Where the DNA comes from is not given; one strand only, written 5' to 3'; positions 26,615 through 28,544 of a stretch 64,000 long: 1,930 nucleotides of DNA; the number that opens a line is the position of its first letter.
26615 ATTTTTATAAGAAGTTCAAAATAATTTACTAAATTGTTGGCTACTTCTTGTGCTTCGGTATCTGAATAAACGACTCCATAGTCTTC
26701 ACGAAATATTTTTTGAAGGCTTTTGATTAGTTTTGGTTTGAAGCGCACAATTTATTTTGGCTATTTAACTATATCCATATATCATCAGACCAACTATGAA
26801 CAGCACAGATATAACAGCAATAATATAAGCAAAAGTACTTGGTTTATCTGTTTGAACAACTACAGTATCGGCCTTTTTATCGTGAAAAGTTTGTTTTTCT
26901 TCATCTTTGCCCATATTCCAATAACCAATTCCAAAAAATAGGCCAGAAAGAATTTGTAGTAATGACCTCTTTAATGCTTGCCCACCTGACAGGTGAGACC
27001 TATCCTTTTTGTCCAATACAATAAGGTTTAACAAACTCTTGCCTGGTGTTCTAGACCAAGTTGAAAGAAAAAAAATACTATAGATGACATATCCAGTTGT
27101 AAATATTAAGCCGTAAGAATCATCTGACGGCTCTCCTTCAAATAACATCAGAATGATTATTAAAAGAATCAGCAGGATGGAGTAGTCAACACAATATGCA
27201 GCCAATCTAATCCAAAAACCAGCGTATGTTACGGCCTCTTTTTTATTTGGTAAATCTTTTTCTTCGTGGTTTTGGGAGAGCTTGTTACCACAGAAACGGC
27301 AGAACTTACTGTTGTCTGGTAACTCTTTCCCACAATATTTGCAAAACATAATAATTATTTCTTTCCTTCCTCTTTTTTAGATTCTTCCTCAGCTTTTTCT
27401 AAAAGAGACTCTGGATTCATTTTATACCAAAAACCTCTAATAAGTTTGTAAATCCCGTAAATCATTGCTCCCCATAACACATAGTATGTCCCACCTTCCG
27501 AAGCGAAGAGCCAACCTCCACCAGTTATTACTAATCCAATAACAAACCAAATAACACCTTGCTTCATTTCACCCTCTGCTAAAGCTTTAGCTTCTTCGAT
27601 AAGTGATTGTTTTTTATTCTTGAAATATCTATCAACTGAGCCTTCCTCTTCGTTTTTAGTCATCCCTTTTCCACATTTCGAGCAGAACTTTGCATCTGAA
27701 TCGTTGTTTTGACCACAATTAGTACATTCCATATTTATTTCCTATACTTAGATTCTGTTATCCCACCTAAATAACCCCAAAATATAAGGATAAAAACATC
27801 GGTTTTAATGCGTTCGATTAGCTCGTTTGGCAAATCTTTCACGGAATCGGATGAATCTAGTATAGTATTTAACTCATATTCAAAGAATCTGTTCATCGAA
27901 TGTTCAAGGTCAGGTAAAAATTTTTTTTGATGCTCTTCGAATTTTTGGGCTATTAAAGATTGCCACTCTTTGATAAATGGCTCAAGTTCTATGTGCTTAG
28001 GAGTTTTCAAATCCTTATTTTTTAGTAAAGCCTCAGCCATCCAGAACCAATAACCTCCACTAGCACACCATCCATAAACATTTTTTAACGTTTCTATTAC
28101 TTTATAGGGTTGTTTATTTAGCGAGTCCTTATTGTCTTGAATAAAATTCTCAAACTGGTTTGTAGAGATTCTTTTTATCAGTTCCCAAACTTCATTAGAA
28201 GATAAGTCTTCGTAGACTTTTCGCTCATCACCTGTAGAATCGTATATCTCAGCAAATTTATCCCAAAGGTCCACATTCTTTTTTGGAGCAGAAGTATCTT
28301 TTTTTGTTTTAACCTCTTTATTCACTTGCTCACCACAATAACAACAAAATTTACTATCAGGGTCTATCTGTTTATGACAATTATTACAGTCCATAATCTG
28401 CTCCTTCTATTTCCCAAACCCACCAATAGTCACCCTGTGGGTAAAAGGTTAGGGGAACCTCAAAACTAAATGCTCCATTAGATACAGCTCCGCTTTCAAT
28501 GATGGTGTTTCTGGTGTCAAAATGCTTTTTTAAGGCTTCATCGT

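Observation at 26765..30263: Cargo operon: four paralogous N-terminal zinc-ribbon proteins + M48 protease + three tiny membrane proteins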

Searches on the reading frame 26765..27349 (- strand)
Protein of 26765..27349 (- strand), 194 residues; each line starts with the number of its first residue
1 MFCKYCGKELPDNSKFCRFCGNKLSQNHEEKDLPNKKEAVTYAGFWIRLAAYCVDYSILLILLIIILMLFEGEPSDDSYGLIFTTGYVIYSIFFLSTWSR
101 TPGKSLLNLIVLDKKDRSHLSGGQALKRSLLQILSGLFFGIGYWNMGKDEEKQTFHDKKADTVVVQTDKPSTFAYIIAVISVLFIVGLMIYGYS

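Call 3: search_protein_families(library=pfam, proteins=[window:26765-27349:-], max_evalue=1)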
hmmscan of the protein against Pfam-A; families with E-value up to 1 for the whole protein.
window:26765-27349:- (194 aa): 16 families
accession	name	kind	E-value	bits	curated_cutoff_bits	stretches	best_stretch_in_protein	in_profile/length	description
PF06271.18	RDD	-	5.7e-20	72.5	24.1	1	42-160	1-136/137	RDD family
PF13240.11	Zn_Ribbon_1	-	5.6e-08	32.8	25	1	2-24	1-23/23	zinc-ribbon domain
PF12773.13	DZR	-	0.0004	20.9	27.3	1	3-25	1-23/45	Double zinc ribbon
PF24460.1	DUF7575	-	0.0036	17.1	28.5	1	3-24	6-27/28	Domain of unknown function (DUF7575)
PF13273.12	DUF4064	-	0.0048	17.5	32.1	1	131-187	15-77/102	Protein of unknown function (DUF4064)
PF13903.11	Claudin_2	-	0.024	14.9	29.1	1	13-87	58-126/192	PMP-22/EMP/MP20/Claudin tight junction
PF18912.6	DZR_2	-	0.025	14.9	27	1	2-27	23-49/56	Double zinc ribbon domain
PF10571.15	UPF0547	-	0.026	15.1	29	1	3-21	3-21/26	Uncharacterised protein family UPF0547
PF14803.11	Zn_ribbon_Nudix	-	0.031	14.6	25.6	1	15-30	1-16/34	Nudix N-terminal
PF04757.19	Pex2_Pex12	-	0.04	14.1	25.1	1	88-134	38-85/214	Pex2 / Pex12 amino terminal region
PF13139.11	DUF3981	-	0.065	14.1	25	1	152-193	11-47/115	Domain of unknown function (DUF3981)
PF17032.10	Zn_ribbon_15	-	0.24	12.7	28.9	1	2-21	54-73/73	zinc-ribbon family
PF02892.21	zf-BED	-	0.25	11.8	20.6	0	14-28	16-30/44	BED zinc finger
PF13248.11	Zn_ribbon_3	-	0.34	10.9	27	0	3-24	5-26/26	zinc-ribbon domain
PF06221.18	zf-C2HC5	-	0.35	11.4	25.8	1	3-33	20-53/54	Putative zinc finger motif, C2HC5-type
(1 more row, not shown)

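Call 8: search_protein_families(library=padloc, proteins=[window:26765-27349:-], max_evalue=0.1)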
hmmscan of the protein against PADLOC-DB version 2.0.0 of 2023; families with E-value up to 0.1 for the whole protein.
window:26765-27349:- (194 aa): 0 families

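Call 9: search_protein_families(library=phrogs, proteins=[window:26765-27349:-], max_evalue=0.01)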
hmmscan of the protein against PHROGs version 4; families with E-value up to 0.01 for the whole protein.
window:26765-27349:- (194 aa): 3 families
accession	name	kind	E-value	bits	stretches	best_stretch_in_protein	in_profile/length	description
phrog_2546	-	unknown function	1.1e-06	29.9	1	1-56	1-57/180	-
phrog_8436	-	unknown function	0.0087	17.1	1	3-39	66-102/110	-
phrog_9700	-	unknown function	0.0089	16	0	2-32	8-38/483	-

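Call 10: search_protein_families(library=ncbifam, proteins=[window:26765-27349:-], max_evalue=0.01)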
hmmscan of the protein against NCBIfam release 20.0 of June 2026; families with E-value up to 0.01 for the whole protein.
window:26765-27349:- (194 aa): 1 family
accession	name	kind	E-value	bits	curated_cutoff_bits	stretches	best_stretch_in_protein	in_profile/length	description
NF053815.1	teico_TcaA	equivalog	0.0004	19.3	550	1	3-70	4-72/463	membrane-associated protein TcaA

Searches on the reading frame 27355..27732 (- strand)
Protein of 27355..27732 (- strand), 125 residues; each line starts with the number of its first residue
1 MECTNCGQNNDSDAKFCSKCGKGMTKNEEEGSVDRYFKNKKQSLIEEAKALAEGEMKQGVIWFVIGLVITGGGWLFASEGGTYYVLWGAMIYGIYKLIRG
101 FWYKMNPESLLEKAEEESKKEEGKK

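Call 3: search_protein_families(library=pfam, proteins=[window:27355-27732:-], max_evalue=1)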
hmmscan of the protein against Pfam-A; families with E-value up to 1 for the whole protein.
window:27355-27732:- (125 aa): 14 families
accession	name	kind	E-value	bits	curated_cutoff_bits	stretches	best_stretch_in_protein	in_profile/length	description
PF13240.11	Zn_Ribbon_1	-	8.3e-07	29.1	25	1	3-22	2-21/23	zinc-ribbon domain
PF13248.11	Zn_ribbon_3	-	9.4e-06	25.4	27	1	2-23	4-25/26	zinc-ribbon domain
PF12773.13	DZR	-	2.7e-05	24.7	27.3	1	3-24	1-22/45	Double zinc ribbon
PF24463.1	DUF7577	-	0.0012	18.9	28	1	3-22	5-24/27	Domain of unknown function (DUF7577)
PF24460.1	DUF7575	-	0.0063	16.3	28.5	1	2-21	5-24/28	Domain of unknown function (DUF7575)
PF09297.16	Zn_ribbon_NUD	-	0.021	14.9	24.8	1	14-29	3-18/32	NADH pyrophosphatase zinc ribbon domain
PF18912.6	DZR_2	-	0.035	14.4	27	1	2-25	9-32/56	Double zinc ribbon domain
PF07191.17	Zn_ribbon_6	-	0.037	14.5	25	1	2-49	18-63/67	Double zinc ribbon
PF14803.11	Zn_ribbon_Nudix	-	0.12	12.7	25.6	1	15-27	1-13/34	Nudix N-terminal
PF09788.14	Tmemb_55A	-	0.15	11.6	30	1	56-103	194-242/248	Transmembrane protein 55A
PF17032.10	Zn_ribbon_15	-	0.16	13.2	28.9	1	2-21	54-73/73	zinc-ribbon family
PF09889.16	DUF2116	-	0.22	11.9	26.8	1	3-27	6-31/59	Probable treble clef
PF15731.11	MqsA_antitoxin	-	0.23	12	30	1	13-38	33-58/131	Antitoxin component of bacterial toxin-antitoxin system, MqsA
PF23455.1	DUF7129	-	0.88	9.8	30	0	2-23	13-36/45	Domain of unknown function (DUF7129)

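Call 8: search_protein_families(library=padloc, proteins=[window:27355-27732:-], max_evalue=0.1)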
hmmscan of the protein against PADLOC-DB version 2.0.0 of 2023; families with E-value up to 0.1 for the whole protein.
window:27355-27732:- (125 aa): 0 families

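Call 9: search_protein_families(library=phrogs, proteins=[window:27355-27732:-], max_evalue=0.01)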
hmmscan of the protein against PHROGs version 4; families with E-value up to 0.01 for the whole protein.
window:27355-27732:- (125 aa): 2 families
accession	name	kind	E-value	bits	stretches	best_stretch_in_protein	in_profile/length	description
phrog_2546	-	unknown function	3.4e-05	25.2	1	1-41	1-44/180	-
phrog_16989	-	moron, auxiliary metabolic gene and host takeover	0.0025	18.8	1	10-76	2-66/122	membrane protein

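Call 10: search_protein_families(library=ncbifam, proteins=[window:27355-27732:-], max_evalue=0.01)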
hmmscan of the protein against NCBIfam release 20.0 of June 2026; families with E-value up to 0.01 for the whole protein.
window:27355-27732:- (125 aa): 1 family
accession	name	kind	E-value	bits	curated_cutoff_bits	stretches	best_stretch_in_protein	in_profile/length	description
NF053815.1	teico_TcaA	equivalog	0.00088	18.2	550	1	2-67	3-64/463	membrane-associated protein TcaA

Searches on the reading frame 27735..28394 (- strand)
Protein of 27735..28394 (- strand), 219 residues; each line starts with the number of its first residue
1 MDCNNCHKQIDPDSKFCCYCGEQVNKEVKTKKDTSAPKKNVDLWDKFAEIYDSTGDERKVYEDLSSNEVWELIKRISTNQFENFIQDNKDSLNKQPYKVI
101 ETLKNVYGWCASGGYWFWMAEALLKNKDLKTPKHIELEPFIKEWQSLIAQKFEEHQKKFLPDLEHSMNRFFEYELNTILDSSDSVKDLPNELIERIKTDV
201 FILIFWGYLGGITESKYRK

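Call 3: search_protein_families(library=pfam, proteins=[window:27735-28394:-], max_evalue=1)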
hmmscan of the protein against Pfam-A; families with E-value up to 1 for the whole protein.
window:27735-28394:- (219 aa): 9 families
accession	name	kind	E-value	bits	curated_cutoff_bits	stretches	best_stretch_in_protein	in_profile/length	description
PF24460.1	DUF7575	-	7.7e-05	22.4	28.5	1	2-24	5-27/28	Domain of unknown function (DUF7575)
PF12773.13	DZR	-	0.0024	18.4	27.3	1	3-25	1-23/45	Double zinc ribbon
PF13240.11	Zn_Ribbon_1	-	0.0026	18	25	1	3-22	2-21/23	zinc-ribbon domain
PF24258.1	DUF7459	-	0.026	15.2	27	1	5-40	6-43/105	Domain of unknown function (DUF7459)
PF09074.15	Mer2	-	0.026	14.8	27.7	1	39-160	56-151/193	Mer2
PF20500.4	DNA-PKcs_N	-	0.042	12.3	26.1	1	125-172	253-296/810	DNA-PKcs, N-terminal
PF15122.11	TMEM206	-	0.085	12.4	27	1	60-138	130-206/296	TMEM206 protein family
PF13248.11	Zn_ribbon_3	-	0.26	11.3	27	1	3-22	5-24/26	zinc-ribbon domain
PF17032.10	Zn_ribbon_15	-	0.4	12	28.9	1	2-21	54-73/73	zinc-ribbon family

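Call 8: search_protein_families(library=padloc, proteins=[window:27735-28394:-], max_evalue=0.1)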
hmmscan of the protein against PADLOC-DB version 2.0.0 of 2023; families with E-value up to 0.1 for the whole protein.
window:27735-28394:- (219 aa): 0 families

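Call 9: search_protein_families(library=phrogs, proteins=[window:27735-28394:-], max_evalue=0.01)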
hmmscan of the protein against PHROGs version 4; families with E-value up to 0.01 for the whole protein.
window:27735-28394:- (219 aa): 1 family
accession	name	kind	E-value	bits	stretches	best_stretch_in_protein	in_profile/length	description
phrog_2546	-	unknown function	0.00055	21.2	1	1-56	1-59/180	-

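Call 10: search_protein_families(library=ncbifam, proteins=[window:27735-28394:-], max_evalue=0.01)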
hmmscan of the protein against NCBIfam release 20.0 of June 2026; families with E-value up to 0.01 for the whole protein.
window:27735-28394:- (219 aa): 0 families

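Call 22: find_homologous_proteins(query=window:27735-28394:-, max_evalue=0.001)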
Query window:27735-28394:- (219 aa): 23 proteins with E <= 0.001 among 173 candidates.
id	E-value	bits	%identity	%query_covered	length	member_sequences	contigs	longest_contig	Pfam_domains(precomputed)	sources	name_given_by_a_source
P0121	8.1e-135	466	92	100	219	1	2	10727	-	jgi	jgi:hypothetical protein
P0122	2.7e-131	454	89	100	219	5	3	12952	-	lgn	-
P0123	9.8e-128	443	87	100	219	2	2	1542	-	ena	-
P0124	4.1e-127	441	86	100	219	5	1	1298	PF13240.12,PF24460.2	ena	-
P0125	7.8e-125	433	84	100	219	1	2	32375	PF13240.12,PF24460.2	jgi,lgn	-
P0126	8.0e-124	430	84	100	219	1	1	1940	PF13240.12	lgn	-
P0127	6.3e-109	381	74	100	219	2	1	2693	PF13240.12,PF24460.2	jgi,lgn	-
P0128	9.4e-107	374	74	100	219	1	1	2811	PF13240.12,PF24460.2,PF13248.12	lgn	-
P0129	2.3e-101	356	70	100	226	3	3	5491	PF13240.12,PF24460.2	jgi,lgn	-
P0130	1.8e-89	317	62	100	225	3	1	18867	PF13240.12,PF13248.12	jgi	jgi:hypothetical protein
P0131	7.8e-85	302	61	100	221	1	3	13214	PF13240.12,PF24460.2,PF13248.12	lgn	-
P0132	8.7e-85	302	61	100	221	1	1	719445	PF13240.12,PF13248.12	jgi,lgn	-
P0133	4.1e-82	293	58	100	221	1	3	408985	PF13240.12,PF13248.12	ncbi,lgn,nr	ncbi:zinc ribbon domain-containing protein [Candidatus Woesebacteria bacterium]|nr:zinc ribbon domai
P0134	3.3e-77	277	55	100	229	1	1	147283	PF13240.12,PF24460.2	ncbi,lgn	-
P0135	2.0e-75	272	53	100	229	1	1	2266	PF13240.12,PF24460.2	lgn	-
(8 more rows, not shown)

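Call 36: predict_structure(alignment_id=A2)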
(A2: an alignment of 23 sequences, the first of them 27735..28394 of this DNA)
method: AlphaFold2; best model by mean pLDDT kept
length: 219 residues; sequences in the alignment: 23
mean_pLDDT: 87.2   pTM: 0.77
mean pLDDT of the five models: 87.2, 87.0, 86.8, 86.4, 86.3
residues with pLDDT >= 90: 155; 70-90: 44; 50-70: 5; < 50: 15
segments of 3 or more residues with pLDDT < 50: 26-40
pLDDT, mean of each block of 10 residues (from residue 1): 77 73 53 33 90 94 96 97 96 93 97 97 90 95 94 81 91 96 91 95 97 93
secondary structure, 60 per line:
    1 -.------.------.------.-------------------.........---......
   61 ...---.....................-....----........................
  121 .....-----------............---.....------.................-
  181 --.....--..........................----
elements in order: H43-51 H55-63 H67-87 H89-92 H97-125 H137-148 H152-156 H163-179 H183-187 H190-215

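Call 67: search_protein_representatives(alignment_id=A2)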
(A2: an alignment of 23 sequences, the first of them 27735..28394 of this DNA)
Query: 23 sequences, 219 profile positions. Proteins with E-value up to 0.001 (for the whole library): 2932; up to 1e-10: 108; up to 1e-30: 32. The best 150 are listed.
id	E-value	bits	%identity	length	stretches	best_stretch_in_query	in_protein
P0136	7.5e-100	349.4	-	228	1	1-219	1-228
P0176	2.2e-83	295.5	-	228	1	1-219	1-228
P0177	1.8e-81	289.3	-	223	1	1-219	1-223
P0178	3.3e-78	278.6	-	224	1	1-218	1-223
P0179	1.4e-70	253.7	-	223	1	1-218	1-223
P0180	1.6e-68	246.9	-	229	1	2-219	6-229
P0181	2.2e-68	246.5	-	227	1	2-219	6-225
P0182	2.5e-67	243.0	-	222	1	1-218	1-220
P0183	6.4e-65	235.2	-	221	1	1-219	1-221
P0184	2.3e-61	223.5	-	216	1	1-218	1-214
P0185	1.5e-57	211.0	-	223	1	1-218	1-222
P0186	2.1e-55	204.1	-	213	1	1-218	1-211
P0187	1.8e-52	194.5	-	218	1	1-219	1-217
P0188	1.8e-50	187.9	-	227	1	1-219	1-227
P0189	2.5e-50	187.4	-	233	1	1-219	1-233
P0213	8.0e-21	91.0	-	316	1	1-218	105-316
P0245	1.4e-12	64.0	-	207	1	40-219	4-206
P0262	1.2e-11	61.0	-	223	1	40-219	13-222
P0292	1.6e-10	57.3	-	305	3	2-166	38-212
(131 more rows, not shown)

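Call 69: search_protein_families(library=pfam, proteins=[P0213, P0262, P0245, P0292], max_evalue=0.01)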
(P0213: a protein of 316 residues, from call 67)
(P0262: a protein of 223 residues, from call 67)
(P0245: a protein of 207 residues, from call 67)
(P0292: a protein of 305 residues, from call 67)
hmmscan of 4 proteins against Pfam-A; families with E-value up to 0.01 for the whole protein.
P0213 (316 aa): 6 families
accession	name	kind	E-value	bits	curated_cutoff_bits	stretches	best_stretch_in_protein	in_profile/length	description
PF20619.3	DUF6804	-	1.9e-15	57.2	27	1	14-94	9-87/91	Family of unknown function (DUF6804)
PF13240.11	Zn_Ribbon_1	-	1.6e-05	25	25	1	106-126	1-21/23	zinc-ribbon domain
PF24460.1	DUF7575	-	0.0019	18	28.5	1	107-127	6-26/28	Domain of unknown function (DUF7575)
PF17032.10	Zn_ribbon_15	-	0.0032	18.7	28.9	1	103-125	51-73/73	zinc-ribbon family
PF13248.11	Zn_ribbon_3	-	0.0057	16.5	27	1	107-127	5-25/26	zinc-ribbon domain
PF12773.13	DZR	-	0.0071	16.9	27.3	0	107-127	1-21/45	Double zinc ribbon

P0262 (223 aa): 0 families

P0245 (207 aa): 0 families

P0292 (305 aa): 10 families
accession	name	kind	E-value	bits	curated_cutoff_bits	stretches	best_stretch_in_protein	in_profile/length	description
PF12773.13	DZR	-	9.5e-08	32.5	27.3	1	9-57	1-45/45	Double zinc ribbon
PF13248.11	Zn_ribbon_3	-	7e-07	28.9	27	2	39-60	5-26/26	zinc-ribbon domain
PF24460.1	DUF7575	-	4.8e-06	26.3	28.5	1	9-31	6-28/28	Domain of unknown function (DUF7575)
PF17032.10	Zn_ribbon_15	-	5.2e-06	27.6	28.9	0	3-27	49-73/73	zinc-ribbon family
PF13240.11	Zn_Ribbon_1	-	1.5e-05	25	25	1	39-60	2-23/23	zinc-ribbon domain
PF18912.6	DZR_2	-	4.7e-05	23.6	27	1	22-60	9-46/56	Double zinc ribbon domain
PF14803.11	Zn_ribbon_Nudix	-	0.00028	21.2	25.6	0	51-62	1-12/34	Nudix N-terminal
PF10083.14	DUF2321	-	0.0017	18.4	24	1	6-59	26-76/157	Uncharacterized protein conserved in bacteria (DUF2321)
PF07191.17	Zn_ribbon_6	-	0.0044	17.4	25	0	22-60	2-39/67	Double zinc ribbon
PF13920.12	zf-C3HC4_3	-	0.0076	16.5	27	0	8-31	25-47/49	Zinc finger, C3HC4 type (RING finger)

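Call 71: fold_search(model_id=the predicted structure, library=viral)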
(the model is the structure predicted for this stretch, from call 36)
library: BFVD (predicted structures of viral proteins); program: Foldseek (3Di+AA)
matches with E <= 10: 188; with E <= 0.001: 0
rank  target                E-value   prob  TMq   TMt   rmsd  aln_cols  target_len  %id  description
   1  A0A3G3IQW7            3.4e-01  0.21  0.19  0.14  11.5       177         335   14  (no name in the UniProt tables at hand)
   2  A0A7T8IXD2            5.6e-01  0.21  0.23  0.17  14.2       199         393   14  (no name in the UniProt tables at hand)
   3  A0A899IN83            8.2e-01  0.09  0.16  0.06  20.0       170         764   15  Portal (Connector) protein [Mycobacterium phage Maco2]
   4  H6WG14                8.5e-01  0.05  0.12  0.04  22.6       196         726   12  Virion structural protein and packaging [Cyanophage S-TIM5]
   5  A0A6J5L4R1            9.4e-01  0.05  0.13  0.07  29.1       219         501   10  Large polyvalent protein associated domain-containing protein [uncultured Caudovirales phage]
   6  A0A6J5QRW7            1.1e+00  0.06  0.14  0.13  30.9       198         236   10  Internal virion protein [uncultured Caudovirales phage]
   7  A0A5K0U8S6            1.5e+00  0.20  0.26  0.31  14.0       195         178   13  Uncharacterized protein (Fragment) [Yasminevirus sp. GU-2018]
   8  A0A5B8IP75            1.6e+00  0.04  0.16  0.12  30.2       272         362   13  Uncharacterized protein [Mimiviridae sp. ChoanoV1]
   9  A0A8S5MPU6            1.7e+00  0.12  0.23  0.12  34.7       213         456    7  Spore cortex-lytic enzyme [Podoviridae sp. ctoqT5]
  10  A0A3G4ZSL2            2.1e+00  0.11  0.23  0.27  15.3       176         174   11  Uncharacterized protein [Edafosvirus sp.]
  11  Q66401                2.3e+00  0.03  0.13  0.11  21.1       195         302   14  C/X fusion protein [Duck hepatitis B virus]
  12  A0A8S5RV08            2.5e+00  0.06  0.19  0.07  21.9       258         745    9  (no name in the UniProt tables at hand)
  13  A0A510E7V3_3          2.5e+00  0.06  0.17  0.04  29.9       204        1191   14  (no name in the UniProt tables at hand)
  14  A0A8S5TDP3            2.5e+00  0.03  0.14  0.17  14.4       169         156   12  Uncharacterized protein [Phage sp. ctesc4]
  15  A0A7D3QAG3            2.5e+00  0.03  0.13  0.06  21.2       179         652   17  (no name in the UniProt tables at hand)
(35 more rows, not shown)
